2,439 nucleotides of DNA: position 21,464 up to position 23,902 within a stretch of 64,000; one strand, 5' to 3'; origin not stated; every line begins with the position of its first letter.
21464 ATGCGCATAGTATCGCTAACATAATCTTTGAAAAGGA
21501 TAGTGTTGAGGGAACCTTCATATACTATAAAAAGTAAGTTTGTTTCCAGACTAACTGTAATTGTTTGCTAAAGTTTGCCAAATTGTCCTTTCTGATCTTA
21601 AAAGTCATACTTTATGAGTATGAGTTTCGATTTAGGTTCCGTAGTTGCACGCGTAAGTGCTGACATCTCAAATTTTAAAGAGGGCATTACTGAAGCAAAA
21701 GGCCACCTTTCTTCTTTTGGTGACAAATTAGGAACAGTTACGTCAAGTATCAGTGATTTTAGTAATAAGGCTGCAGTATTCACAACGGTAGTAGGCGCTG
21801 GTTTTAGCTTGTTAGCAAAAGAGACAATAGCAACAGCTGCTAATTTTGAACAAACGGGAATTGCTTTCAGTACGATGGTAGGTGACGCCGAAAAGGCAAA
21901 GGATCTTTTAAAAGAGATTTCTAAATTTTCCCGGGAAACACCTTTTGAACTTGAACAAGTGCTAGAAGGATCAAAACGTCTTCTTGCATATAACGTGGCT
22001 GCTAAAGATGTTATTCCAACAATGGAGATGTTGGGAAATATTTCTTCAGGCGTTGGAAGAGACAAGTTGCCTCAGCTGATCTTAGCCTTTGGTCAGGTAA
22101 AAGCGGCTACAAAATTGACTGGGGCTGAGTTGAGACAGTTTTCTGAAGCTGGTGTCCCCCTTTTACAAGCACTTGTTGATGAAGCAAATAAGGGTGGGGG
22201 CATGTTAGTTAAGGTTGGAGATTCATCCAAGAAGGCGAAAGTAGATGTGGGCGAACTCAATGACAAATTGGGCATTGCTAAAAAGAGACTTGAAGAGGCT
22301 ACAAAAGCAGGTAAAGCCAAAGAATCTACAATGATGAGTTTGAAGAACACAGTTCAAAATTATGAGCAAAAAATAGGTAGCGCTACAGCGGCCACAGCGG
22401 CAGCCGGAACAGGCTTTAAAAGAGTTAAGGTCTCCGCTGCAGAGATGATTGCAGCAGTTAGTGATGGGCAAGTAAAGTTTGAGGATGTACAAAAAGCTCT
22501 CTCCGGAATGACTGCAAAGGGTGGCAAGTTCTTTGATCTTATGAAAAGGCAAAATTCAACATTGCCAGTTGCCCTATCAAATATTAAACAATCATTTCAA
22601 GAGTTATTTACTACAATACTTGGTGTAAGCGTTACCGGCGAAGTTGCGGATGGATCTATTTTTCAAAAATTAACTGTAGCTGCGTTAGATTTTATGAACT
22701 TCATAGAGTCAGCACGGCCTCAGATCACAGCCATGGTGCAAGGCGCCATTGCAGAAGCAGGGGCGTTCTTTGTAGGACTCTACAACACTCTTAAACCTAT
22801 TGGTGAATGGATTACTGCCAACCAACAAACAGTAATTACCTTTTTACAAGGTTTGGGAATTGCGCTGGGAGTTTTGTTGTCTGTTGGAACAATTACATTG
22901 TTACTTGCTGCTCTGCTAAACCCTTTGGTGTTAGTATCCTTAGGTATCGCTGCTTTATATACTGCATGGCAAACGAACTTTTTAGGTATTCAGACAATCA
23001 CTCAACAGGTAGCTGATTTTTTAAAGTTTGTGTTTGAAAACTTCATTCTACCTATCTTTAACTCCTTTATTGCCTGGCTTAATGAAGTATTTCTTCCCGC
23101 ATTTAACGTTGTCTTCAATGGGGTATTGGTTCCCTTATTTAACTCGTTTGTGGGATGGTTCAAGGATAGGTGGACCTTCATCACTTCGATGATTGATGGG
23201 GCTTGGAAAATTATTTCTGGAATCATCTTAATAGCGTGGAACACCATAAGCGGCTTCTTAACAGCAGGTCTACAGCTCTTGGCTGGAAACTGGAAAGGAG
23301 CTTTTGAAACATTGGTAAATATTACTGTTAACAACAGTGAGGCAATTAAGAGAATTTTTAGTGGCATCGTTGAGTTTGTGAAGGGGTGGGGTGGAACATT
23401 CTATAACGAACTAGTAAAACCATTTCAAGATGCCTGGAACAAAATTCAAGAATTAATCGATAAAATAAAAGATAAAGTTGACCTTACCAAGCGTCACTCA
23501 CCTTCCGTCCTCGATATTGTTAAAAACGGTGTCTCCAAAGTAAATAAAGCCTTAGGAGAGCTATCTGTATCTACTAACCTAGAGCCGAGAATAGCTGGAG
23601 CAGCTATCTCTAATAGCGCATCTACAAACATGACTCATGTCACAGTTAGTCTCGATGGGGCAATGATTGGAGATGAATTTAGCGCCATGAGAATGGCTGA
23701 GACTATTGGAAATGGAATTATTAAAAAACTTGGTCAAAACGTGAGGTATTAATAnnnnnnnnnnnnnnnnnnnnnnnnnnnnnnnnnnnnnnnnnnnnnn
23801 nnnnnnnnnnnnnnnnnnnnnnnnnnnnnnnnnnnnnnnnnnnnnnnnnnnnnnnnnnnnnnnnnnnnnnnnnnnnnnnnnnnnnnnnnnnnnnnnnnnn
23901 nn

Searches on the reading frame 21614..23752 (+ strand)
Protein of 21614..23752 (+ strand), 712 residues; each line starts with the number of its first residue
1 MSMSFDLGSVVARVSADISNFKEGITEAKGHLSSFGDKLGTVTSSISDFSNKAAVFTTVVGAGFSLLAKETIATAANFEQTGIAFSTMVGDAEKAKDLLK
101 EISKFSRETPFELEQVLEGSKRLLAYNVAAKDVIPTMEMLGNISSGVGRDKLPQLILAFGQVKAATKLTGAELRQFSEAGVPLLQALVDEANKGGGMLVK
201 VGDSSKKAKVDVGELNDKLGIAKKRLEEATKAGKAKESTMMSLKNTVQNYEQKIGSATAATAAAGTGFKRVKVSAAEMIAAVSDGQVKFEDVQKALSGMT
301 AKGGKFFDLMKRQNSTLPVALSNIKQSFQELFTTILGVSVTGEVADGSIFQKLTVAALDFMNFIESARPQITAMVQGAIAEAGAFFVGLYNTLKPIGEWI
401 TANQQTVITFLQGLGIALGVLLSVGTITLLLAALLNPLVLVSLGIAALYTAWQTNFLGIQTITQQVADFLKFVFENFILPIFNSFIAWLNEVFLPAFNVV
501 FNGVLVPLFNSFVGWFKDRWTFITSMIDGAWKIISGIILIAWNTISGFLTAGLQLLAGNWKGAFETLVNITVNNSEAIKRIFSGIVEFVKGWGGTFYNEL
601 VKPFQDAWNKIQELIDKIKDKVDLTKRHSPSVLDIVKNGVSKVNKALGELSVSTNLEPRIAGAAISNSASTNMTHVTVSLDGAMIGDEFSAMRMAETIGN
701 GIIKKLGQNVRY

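Call 3: search_protein_families(library=pfam, proteins=[window:21614-23752:+], max_evalue=0.1)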
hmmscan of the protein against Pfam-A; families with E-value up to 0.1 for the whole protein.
window:21614-23752:+ (712 aa): 4 families
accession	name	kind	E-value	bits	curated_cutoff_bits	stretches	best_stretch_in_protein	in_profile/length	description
PF20155.4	TMP_3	-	9.7e-23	81.3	41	2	70-253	2-189/192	Tape measure protein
PF10145.14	PhageMin_Tail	-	0.00081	19.7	33.2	1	100-301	2-189/201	Phage-related minor tail protein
PF02429.20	PCP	-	0.02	15.7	22.3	1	240-302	56-116/145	Peridinin-chlorophyll A binding protein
PF05480.16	PSMbeta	-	0.086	13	25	0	631-648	26-43/43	Phenol-soluble modulin beta protein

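Call 4: search_protein_families(library=phrogs, proteins=[window:21614-23752:+], max_evalue=0.1)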
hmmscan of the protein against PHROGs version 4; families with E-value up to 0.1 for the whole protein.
window:21614-23752:+ (712 aa): 21 families
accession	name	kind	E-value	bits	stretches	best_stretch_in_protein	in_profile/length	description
phrog_9959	-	tail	7.9e-48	163.9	2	13-187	11-186/1708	tail length tape measure protein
phrog_58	-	tail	6.5e-28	98.7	1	20-648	278-839/1544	tail length tape measure protein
phrog_12798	-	tail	8.6e-28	98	1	17-190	14-183/1031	tail length tape measure protein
phrog_1272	-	tail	2.2e-17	63.1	1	27-647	214-904/1606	tail length tape measure protein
phrog_991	-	tail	1.3e-16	60.4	1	9-619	213-833/1966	tail length tape measure protein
phrog_973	-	tail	2.1e-16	60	1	26-249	93-311/1465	tail length tape measure protein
phrog_1686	-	tail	9.8e-15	54.5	2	10-189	65-248/1224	tail length tape measure protein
phrog_5493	-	tail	7.5e-09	35.4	1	158-642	488-941/1102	tail length tape measure protein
phrog_16017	-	unknown function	1.2e-07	31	1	7-193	193-374/1234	-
phrog_4200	-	tail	6.8e-07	29.2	1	353-647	261-518/732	tail length tape measure protein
phrog_4928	-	unknown function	5.9e-06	25.9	1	58-163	94-199/834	-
phrog_16692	-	unknown function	6.4e-06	25.8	1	54-313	159-408/1107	-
phrog_167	-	tail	1.4e-05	24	2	508-659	889-1023/1555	tail length tape measure protein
phrog_17020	-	unknown function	2.2e-05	24.8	1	517-621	41-140/353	-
phrog_4070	-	tail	5.4e-05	22.5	1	228-660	39-413/989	tail length tape measure protein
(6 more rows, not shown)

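Call 15: find_homologous_proteins(query=window:21614-23749:+, max_evalue=0.00001)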
Query window:21614-23749:+ (712 aa): 293 proteins with E <= 0.00001 among 8000 candidates; the best 120 are listed.
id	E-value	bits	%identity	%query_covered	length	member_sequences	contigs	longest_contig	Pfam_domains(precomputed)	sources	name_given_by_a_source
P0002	0.0e+0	1523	100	100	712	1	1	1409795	PF20155.5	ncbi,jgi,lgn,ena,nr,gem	ncbi:MAG TPA: tape measure protein [Vitreimonas sp.]|nr:tape measure protein [Vitreimonas sp.]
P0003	2.6e-242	824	55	100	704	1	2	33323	PF20155.5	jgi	jgi:tape measure domain-containing protein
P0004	5.7e-240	816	54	100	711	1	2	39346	PF20155.5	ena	-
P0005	1.2e-238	812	54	100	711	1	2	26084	PF20155.5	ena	-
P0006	1.2e-234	799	53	100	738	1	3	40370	PF20155.5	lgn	-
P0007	7.9e-208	710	51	99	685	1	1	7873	PF20155.5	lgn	-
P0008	7.5e-205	700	49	100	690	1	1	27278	PF20155.5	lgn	-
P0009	4.2e-200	685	50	100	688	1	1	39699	PF20155.5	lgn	-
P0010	1.9e-196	673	47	100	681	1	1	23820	PF20155.5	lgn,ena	-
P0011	4.3e-188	645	47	100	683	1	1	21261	PF20155.5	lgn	-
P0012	5.5e-171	588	43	100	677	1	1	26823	PF20155.5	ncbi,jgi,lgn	-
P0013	1.2e-170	587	45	100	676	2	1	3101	PF20155.5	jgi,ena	-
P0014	3.3e-170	586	44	100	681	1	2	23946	PF20155.5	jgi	jgi:tape measure domain-containing protein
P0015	2.2e-162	560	38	75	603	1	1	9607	PF20155.5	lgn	-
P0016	2.2e-145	504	42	100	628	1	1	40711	PF20155.5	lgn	-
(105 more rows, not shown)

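Call 16: find_encoding_contigs(protein=P0003, flank=6000, max_places=2)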
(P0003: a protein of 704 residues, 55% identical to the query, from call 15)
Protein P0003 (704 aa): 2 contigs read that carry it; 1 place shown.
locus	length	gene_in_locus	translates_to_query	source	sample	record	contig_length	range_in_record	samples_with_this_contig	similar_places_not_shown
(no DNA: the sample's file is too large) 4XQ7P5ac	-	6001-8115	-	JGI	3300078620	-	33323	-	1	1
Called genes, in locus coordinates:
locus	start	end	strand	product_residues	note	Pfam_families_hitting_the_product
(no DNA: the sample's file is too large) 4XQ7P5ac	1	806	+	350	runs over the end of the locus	-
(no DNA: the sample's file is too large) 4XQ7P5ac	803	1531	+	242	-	-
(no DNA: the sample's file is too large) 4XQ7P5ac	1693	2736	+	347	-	-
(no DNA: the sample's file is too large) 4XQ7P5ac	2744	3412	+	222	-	-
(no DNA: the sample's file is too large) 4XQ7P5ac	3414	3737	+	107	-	-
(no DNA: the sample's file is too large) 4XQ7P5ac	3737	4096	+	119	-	-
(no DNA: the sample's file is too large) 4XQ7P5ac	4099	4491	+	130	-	PF12691:Phage_tail_terminator_6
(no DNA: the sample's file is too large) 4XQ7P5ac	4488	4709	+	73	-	PF10122:Zn_ribbon_Com (weak)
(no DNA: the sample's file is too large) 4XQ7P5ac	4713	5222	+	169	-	-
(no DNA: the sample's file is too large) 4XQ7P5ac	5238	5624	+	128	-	-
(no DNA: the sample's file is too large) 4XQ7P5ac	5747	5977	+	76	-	-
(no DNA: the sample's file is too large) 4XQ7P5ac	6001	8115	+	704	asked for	PF20155:TMP_3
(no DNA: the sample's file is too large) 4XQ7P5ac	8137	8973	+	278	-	-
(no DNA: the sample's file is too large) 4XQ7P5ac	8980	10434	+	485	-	?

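Call 17: find_encoding_contigs(protein=P0004, flank=6000, max_places=2)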
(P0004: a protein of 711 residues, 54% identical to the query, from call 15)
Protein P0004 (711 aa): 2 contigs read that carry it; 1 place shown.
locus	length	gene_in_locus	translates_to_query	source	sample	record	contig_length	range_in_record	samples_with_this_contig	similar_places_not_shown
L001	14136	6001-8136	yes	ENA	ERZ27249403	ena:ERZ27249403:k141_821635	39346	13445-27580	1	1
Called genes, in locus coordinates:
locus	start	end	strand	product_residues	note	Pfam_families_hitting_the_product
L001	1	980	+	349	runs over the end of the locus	-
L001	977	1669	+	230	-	-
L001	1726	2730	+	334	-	-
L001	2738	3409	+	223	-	-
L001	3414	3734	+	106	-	-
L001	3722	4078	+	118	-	-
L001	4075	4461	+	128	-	PF12691:Phage_tail_terminator_6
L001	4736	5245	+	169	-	-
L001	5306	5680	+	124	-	-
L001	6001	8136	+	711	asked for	PF20155:TMP_3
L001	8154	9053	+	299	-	-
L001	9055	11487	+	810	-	-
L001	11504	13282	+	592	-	PF24032:YQBQ (faint)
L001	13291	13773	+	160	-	-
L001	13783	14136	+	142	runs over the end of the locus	PF26209:Phage_phiTE_241_C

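Call 18: find_encoding_contigs(protein=P0006, flank=6000, max_places=2)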
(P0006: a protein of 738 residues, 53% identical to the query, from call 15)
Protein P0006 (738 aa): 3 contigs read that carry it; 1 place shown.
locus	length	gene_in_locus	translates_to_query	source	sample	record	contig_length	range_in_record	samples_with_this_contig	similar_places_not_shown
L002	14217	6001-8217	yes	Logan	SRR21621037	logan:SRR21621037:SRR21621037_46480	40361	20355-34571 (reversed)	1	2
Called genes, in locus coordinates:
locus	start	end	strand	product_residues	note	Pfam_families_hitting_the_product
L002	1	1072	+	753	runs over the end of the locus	-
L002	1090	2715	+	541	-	-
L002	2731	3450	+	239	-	-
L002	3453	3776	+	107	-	-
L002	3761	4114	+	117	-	-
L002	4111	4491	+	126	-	PF12691:Phage_tail_terminator_6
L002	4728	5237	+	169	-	-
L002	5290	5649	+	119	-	-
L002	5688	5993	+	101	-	-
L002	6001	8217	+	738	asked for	PF20155:TMP_3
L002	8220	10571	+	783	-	-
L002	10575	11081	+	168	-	-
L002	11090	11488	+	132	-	PF26209:Phage_phiTE_241_C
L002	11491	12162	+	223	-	-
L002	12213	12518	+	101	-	-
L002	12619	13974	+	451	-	PF01551:Peptidase_M23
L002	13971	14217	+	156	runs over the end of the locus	-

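Call 19: find_related_loci(query=window:21614-23749:+, collection=viral_contigs, flank=6000)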
Query window:21614-23749:+ (712 aa) in viral_contigs; peptide patterns used: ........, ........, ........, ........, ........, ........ (x = any residue, [..] = any of these).
9 stretches matched a pattern; 5 encode a relative of the query (tblastn E <= 1e-3); 5 distinct loci.
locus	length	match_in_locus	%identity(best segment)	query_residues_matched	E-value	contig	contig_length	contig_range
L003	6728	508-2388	30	1-711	2e-80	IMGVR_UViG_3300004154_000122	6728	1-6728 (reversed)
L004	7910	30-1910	30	1-711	2e-80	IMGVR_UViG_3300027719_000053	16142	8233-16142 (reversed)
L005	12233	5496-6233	32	13-335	3e-24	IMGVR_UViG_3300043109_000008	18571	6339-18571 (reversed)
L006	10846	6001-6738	32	13-335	3e-24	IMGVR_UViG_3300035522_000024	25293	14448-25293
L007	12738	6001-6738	32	13-335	3e-24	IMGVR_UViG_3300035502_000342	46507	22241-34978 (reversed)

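Call 23: find_related_loci(query=A1, collection=genome_contigs, flank=6000)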
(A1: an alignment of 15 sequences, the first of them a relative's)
Query A1 (712 aa) in genome_contigs; peptide patterns used: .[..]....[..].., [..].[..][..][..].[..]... (x = any residue, [..] = any of these).
29 stretches matched a pattern; 11 encode a relative of the query (tblastn E <= 1e-3); 11 distinct loci.
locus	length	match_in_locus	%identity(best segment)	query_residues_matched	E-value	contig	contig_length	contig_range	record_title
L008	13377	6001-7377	34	58-499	2e-61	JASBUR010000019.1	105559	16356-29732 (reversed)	MAG: Sphingomonadaceae bacterium isolate BWSM_79 k141_39696, whole genome shotgun sequence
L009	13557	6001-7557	38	2-711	1e-50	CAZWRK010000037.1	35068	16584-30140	MAG TPA_asm: uncultured Aquaspirillum sp. isolate SRP135725_co1_538 genome assembly, contig: NODE_1268_length_35068_cov_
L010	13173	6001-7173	57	29-499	7e-49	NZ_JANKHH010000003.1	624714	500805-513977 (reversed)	Parerythrobacter lacustris strain RS5-5 soapdenovo_K_105_3, whole genome shotgun sequence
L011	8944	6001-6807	55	40-379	3e-45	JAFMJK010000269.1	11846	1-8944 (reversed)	MAG: Chthoniobacterales bacterium isolate DEBay_Sum019D_L_G_169 NODE_5706_length_11846_cov_16.214486, whole genome shotg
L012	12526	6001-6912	33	434-712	3e-42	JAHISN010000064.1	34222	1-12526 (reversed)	MAG: Patescibacteria group bacterium isolate MM_PC_MetaG.mb.174 MM_PC_MetaG.mb.174_k141_1315342, whole genome shotgun se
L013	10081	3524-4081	54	63-328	1e-37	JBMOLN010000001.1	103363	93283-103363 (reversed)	MAG: Patescibacteria group bacterium isolate Betzabe_MAG025 MAG025_1, whole genome shotgun sequence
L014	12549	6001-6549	55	66-328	3e-37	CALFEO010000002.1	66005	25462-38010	MAG TPA_asm: uncultured bacterium isolate SRR3330206_bin.16_CONCOCT_v1.1_MAG genome assembly, contig: ERZ724085.427, who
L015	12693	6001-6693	47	39-345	2e-34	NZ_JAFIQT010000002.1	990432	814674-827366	Telluribacter humicola strain KCTC 42819 NODE_2_length_990432_cov_27.088442, whole genome shotgun sequence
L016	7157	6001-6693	46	39-345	7e-34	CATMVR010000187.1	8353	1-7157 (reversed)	MAG: uncultured Persicitalea sp. isolate SRR3960581_bin.6_MetaWRAP_v1.3_MAG genome assembly, contig: ERZ505222.1492, who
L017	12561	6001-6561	48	67-333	1e-33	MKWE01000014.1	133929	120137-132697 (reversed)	MAG: Rhodospirillales bacterium 70-18 SCNpilot_cont_750_bf_scaffold_176, whole genome shotgun sequence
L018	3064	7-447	37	522-657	2e-26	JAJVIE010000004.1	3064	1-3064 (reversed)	MAG: Candidatus Omnitrophota bacterium isolate Bin_62 c_000000073558, whole genome shotgun sequence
